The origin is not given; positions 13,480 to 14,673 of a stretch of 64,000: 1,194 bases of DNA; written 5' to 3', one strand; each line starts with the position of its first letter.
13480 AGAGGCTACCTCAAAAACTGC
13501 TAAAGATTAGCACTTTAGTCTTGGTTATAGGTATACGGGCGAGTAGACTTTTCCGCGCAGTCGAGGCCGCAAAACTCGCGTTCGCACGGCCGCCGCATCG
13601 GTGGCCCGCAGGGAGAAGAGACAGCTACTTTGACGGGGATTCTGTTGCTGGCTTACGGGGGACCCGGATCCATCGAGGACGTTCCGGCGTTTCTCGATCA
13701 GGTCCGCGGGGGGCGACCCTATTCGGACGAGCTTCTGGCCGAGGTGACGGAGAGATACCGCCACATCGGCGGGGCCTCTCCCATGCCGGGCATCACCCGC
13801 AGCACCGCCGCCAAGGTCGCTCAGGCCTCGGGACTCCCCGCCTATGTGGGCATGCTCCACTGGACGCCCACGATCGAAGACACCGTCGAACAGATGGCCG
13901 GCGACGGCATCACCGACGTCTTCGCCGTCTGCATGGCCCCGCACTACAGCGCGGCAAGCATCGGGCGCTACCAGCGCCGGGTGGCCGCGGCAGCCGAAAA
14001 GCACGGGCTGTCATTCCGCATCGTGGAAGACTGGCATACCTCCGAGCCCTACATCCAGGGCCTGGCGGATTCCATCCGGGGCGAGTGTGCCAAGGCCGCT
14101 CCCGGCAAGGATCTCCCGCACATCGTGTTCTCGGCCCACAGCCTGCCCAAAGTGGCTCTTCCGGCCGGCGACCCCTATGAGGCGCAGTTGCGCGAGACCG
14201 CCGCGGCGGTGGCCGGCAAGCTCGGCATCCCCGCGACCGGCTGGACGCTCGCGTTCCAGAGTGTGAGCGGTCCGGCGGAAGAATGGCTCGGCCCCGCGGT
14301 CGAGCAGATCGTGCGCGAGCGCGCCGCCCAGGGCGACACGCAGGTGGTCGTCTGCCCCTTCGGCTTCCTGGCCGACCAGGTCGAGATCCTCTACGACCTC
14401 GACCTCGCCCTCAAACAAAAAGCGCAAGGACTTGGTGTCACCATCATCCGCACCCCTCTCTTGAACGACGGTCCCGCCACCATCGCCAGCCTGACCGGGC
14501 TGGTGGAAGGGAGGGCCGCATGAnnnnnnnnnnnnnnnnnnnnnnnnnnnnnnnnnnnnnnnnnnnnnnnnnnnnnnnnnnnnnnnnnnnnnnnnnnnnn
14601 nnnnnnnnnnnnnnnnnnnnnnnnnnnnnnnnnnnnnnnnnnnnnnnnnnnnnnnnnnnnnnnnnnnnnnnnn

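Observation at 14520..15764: AhbD/NirJ-type SPASM radical-SAM gene embedded in an otherwise coproporphyrin-dependent (hemH-hemY) heme operon with no hemQ/chdC in the cluster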

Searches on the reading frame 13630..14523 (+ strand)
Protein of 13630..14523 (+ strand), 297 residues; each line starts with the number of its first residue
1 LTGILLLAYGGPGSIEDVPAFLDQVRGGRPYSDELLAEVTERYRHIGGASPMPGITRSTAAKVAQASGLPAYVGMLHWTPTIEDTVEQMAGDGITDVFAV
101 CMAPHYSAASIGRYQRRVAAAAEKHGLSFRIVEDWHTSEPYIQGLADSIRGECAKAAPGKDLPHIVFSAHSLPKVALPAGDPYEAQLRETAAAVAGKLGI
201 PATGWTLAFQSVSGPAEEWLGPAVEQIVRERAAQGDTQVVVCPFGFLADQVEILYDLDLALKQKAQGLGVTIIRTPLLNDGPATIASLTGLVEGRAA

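Call 3: search_protein_families(library=ncbifam, proteins=[window:13630-14523:+], max_evalue=0.00001)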
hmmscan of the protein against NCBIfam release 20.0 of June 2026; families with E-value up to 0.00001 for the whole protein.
window:13630-14523:+ (297 aa): 3 families
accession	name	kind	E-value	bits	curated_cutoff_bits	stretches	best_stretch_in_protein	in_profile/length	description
NF009095.0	PRK12435.1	subfamily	9.8e-60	202.3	455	1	2-293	5-304/311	ferrochelatase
TIGR00109.1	hemH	equivalog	1.1e-58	199.2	124.6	1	2-293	6-318/322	ferrochelatase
NF000689.1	PRK00035.2-1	equivalog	4.3e-55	186.8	408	1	3-294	4-309/311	ferrochelatase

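Call 4: search_protein_families(library=pfam, proteins=[window:13630-14523:+], max_evalue=0.00001)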
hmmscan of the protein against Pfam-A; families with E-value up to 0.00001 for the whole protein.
window:13630-14523:+ (297 aa): 1 family
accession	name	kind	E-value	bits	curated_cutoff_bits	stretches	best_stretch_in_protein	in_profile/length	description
PF00762.24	Ferrochelatase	-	2.2e-73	247.5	27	1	2-294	2-315/317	Ferrochelatase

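Call 42: search_solved_structures(query=window:13630-14523:+, max_evalue=1e-10)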
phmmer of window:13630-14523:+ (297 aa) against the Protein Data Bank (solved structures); distinct sequences matched with E-value up to 1e-10: 38.
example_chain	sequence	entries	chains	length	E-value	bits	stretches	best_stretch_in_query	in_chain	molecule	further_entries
2c8j_A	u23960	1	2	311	3.5e-49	171.4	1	3-292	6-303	FERROCHELATASE 1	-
8ofl_A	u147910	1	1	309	1.2e-48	169.6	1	2-288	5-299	Coproporphyrin III ferrochelatase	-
8omm_A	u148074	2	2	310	1.2e-48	169.6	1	2-288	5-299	Coproporphyrin III ferrochelatase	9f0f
6sv3_A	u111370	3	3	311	1.2e-48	169.6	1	2-288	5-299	Ferrochelatase | Coproporphyrin III ferrochelatase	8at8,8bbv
6rwv_A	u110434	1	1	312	1.2e-48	169.6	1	2-288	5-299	Ferrochelatase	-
8aw7_A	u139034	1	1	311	1.2e-47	166.4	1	2-288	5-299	Coproporphyrin III ferrochelatase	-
9f0g_A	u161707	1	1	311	3e-47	165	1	2-288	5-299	Coproporphyrin III ferrochelatase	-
2h1v_A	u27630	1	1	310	1.2e-46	163.1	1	3-291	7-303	Ferrochelatase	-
1c9e_A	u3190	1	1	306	1.6e-46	162.7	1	3-291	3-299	PROTOHEME FERROLYASE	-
1doz_A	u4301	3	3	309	1.6e-46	162.7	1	3-291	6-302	FERROCHELATASE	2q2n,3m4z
1ak1_A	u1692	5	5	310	1.6e-46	162.6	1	3-291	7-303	FERROCHELATASE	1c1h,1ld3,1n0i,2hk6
2ac2_A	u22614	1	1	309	5.8e-46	160.8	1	3-291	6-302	Ferrochelatase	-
3goq_A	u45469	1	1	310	2.1e-45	159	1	3-291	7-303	Ferrochelatase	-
9kta_A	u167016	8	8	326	3.4e-45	158.3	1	3-291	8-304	Coproporphyrin III ferrochelatase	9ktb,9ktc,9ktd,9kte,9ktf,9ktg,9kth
2q3j_A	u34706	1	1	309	4e-45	158.1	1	3-291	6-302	Ferrochelatase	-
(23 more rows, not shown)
